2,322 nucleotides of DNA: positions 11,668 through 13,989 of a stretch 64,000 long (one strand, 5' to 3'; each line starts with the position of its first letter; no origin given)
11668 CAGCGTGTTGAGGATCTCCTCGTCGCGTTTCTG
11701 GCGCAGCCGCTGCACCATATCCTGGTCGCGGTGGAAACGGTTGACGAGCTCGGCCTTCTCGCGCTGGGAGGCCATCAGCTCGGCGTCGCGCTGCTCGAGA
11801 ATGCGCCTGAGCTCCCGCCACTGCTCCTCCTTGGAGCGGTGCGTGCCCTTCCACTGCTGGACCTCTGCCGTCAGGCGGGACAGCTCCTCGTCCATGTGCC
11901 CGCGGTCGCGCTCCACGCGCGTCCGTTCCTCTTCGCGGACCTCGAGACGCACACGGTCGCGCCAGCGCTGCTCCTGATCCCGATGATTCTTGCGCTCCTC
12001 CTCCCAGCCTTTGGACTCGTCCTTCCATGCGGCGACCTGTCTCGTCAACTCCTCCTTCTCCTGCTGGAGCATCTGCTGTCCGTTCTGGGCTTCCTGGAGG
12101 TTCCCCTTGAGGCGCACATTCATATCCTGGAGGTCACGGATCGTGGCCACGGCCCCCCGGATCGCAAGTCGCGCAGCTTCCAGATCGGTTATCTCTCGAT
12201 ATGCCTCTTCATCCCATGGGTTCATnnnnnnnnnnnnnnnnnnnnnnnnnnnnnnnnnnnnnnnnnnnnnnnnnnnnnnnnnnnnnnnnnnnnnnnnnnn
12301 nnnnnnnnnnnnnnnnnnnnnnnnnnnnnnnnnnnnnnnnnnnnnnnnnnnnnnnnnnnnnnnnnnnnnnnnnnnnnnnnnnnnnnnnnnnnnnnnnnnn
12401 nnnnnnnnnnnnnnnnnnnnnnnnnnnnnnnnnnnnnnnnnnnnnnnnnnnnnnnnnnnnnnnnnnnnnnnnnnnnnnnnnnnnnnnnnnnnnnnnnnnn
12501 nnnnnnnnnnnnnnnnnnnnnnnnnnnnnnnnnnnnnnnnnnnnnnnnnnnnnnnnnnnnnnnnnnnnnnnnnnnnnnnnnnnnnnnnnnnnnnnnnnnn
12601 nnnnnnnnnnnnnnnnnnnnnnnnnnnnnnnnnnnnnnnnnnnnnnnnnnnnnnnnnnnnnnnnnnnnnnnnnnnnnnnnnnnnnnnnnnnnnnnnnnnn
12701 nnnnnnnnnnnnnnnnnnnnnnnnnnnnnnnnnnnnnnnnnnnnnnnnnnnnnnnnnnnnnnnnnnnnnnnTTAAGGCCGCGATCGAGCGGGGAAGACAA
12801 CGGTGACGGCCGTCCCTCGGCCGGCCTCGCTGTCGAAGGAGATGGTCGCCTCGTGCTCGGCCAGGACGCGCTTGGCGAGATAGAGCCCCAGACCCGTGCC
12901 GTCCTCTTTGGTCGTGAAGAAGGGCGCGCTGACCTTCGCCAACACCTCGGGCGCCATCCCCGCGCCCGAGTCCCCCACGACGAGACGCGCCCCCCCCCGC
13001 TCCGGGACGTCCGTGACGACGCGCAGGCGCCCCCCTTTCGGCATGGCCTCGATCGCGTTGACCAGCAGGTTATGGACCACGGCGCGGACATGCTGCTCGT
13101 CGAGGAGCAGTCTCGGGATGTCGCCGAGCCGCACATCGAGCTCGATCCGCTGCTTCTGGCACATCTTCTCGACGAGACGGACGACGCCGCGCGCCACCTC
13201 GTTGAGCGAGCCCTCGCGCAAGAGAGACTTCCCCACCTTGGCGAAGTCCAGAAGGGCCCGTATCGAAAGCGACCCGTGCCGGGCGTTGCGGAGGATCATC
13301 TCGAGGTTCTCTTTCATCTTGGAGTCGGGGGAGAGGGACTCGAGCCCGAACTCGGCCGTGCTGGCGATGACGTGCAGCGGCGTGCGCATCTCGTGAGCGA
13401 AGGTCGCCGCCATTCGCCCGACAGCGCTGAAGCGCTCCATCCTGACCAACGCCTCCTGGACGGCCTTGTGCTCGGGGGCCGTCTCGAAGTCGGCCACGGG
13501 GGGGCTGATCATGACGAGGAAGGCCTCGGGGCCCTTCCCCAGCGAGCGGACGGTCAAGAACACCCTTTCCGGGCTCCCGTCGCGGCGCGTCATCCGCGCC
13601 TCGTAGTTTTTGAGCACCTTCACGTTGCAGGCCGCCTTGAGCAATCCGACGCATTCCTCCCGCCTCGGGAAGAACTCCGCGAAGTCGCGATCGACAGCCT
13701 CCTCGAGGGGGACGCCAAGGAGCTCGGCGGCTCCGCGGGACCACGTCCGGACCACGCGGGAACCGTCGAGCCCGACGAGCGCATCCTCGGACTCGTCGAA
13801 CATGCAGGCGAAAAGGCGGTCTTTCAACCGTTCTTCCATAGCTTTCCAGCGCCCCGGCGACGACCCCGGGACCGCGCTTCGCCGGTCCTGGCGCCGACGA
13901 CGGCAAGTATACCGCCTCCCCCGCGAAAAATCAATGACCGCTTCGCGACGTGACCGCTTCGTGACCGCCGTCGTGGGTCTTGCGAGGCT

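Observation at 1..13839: Candidate envelope-spanning signalling module: PAS-HK / giant coiled-coil HK / TM-anchored RR / LysM / OMP barrel / AMIN protein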

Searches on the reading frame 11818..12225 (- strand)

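Call 49: search_protein_families(library=pfam, proteins=[window:11818-12225:-], max_evalue=5)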
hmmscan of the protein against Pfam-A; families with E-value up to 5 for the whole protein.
seq(136 aa): 15 families
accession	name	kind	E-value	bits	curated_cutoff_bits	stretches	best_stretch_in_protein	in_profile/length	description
PF15254.11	CCDC14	-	0.00016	21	27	1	31-80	431-480/857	Coiled-coil domain-containing protein 14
PF15742.10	DUF4686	-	0.0033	17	31.3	1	27-129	158-257/384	Domain of unknown function (DUF4686)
PF06008.19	Laminin_I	-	0.004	17.3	34.6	1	14-65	188-239/259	Laminin Domain I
PF06005.17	ZapB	-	0.012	16.5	31.5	2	22-69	13-60/71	Cell division protein ZapB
PF16559.10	GIT_CC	-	0.015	15.4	28.7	1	25-63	28-66/66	GIT coiled-coil Rho guanine nucleotide exchange factor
PF06705.16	SF-assemblin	-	0.03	14.1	30.6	1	19-135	87-197/247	SF-assemblin/beta giardin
PF05278.17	PEARLI-4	-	0.056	13.5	29.9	1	47-128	150-229/234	Arabidopsis phospholipase-like protein (PEARLI 4)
PF13851.11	GAS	-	0.24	11.2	32.3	1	29-124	49-138/200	Growth-arrest specific micro-tubule binding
PF11657.13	Activator-TraM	-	0.35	11.3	24.4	1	28-124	24-116/142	Transcriptional activator TraM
PF04977.20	DivIC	-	0.48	10.7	28.9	2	37-70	20-54/80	Septum formation initiator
PF14661.11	HAUS6_N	-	0.71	9.9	26.4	1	16-99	142-223/233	HAUS augmin-like complex subunit 6 N-terminus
PF06785.16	UPF0242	-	0.78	10.2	33.5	0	10-80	75-143/194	Uncharacterised protein family (UPF0242) N-terminus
PF08286.16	Spc24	-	1.5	9.5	25.3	1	36-79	6-48/109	Spc24 subunit of Ndc80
PF09726.14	Macoilin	-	1.7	7.6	32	1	7-123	415-534/671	Macoilin family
PF13747.11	DUF4164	-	2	9.4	27.2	0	95-130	35-70/89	Domain of unknown function (DUF4164)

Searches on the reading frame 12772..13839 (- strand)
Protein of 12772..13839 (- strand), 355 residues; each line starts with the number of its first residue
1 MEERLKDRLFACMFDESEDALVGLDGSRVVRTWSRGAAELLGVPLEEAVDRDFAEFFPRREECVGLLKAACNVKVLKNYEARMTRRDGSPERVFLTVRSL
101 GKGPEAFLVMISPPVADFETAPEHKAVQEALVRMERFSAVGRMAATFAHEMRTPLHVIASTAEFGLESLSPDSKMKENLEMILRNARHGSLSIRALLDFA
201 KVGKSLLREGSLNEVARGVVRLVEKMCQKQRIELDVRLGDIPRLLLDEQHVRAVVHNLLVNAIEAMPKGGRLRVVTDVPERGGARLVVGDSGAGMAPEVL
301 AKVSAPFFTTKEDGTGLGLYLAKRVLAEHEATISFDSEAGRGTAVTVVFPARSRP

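Call 6: search_protein_families(library=pfam, proteins=[window:12772-13839:-], max_evalue=0.01)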
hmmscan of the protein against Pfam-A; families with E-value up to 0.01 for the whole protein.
window:12772-13839:- (355 aa): 7 families
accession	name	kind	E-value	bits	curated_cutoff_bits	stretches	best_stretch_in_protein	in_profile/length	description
PF02518.31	HATPase_c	-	1e-22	81.1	26.4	1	247-352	2-110/111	Histidine kinase-, DNA gyrase B-, and HSP90-like ATPase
PF00512.31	HisKA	-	1.8e-11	44.3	26.9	1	141-202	3-63/66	His Kinase A (phospho-acceptor) domain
PF10090.15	HPTransfase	-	4.6e-06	26.8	22.9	1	221-297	6-77/123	Histidine phosphotransferase C-terminal domain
PF13426.13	PAS_9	-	0.0003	21.4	27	1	26-100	10-84/103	PAS domain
PF08448.16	PAS_4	-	0.00047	20.8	23.1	1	14-100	1-88/110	PAS fold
PF13581.12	HATPase_c_2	-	0.00057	20.3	27.4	1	249-348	30-126/127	Histidine kinase-like ATPase domain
PF00989.32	PAS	-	0.0015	19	22.6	1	13-109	6-108/113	PAS fold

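Call 7: search_protein_families(library=ncbifam, proteins=[window:12772-13839:-], max_evalue=0.01)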
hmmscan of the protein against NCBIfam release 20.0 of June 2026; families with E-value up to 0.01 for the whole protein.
window:12772-13839:- (355 aa): 79 families (the best 25 are shown)
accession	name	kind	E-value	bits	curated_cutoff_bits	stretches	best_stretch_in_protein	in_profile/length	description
NF008468.0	PRK11360.1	equivalog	7.1e-55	186.5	646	1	13-353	273-610/616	two-component system sensor histidine kinase AtoS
NF007688.0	PRK10364.1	equivalog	5.5e-44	150.7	479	1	124-352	224-452/460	two-component system sensor histidine kinase ZraS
NF052574.1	HisKinEspCMyxo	equivalog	1.6e-38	132.4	1200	1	38-352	318-638/785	serine histidine kinase EspC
NF010411.0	PRK13837.1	equivalog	1.2e-33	116.1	647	1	123-354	433-678/828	two-component system VirA-like sensor kinase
NF053867.1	SprKinKinDBac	equivalog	2.6e-27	95.4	775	1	136-352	282-498/500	sporulation kinase KinD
NF041777.1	sens_FixL_Rhizob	equivalog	4e-25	88.4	850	1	4-351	119-481/485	sensor protein FixL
NF046020.1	HisKinCckABruc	equivalog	3.3e-24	84.8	1000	1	123-350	463-706/868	cell cycle histidine kinase CckA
TIGR02966.1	phoR_proteo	equivalog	4.1e-24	85.2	334.2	1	145-349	119-333/333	phosphate regulon sensor histidine kinase PhoR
NF052573.1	HisKinEspAMyxo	equivalog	5.2e-24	84.3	1400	1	121-351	365-611/755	serine histidine kinase EspA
NF010076.0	PRK13557.1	subfamily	4.1e-23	81.6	631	1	126-353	149-396/540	histidine kinase famiy protein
NF040750.1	tetrathio_HK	equivalog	5.1e-23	81.4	750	1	125-338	323-541/555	tetrathionate respiration histidine kinase TtrS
NF046044.1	PnpS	equivalog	9.5e-23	80.8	400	1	146-350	176-390/390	two-component system histidine kinase PnpS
NF008312.0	PRK11100.1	equivalog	1.1e-22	80.5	356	1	126-352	242-475/477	two-component system sensor histidine kinase CreC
TIGR02916.1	PEP_his_kin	equivalog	1.4e-22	80.1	300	1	128-350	463-679/679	XrtA/PEP-CTERM system histidine kinase PrsK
NF041735.1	hist_kin_RppB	equivalog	1.2e-20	73.8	400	1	142-350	218-438/438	two-component system sensor histidine kinase RppB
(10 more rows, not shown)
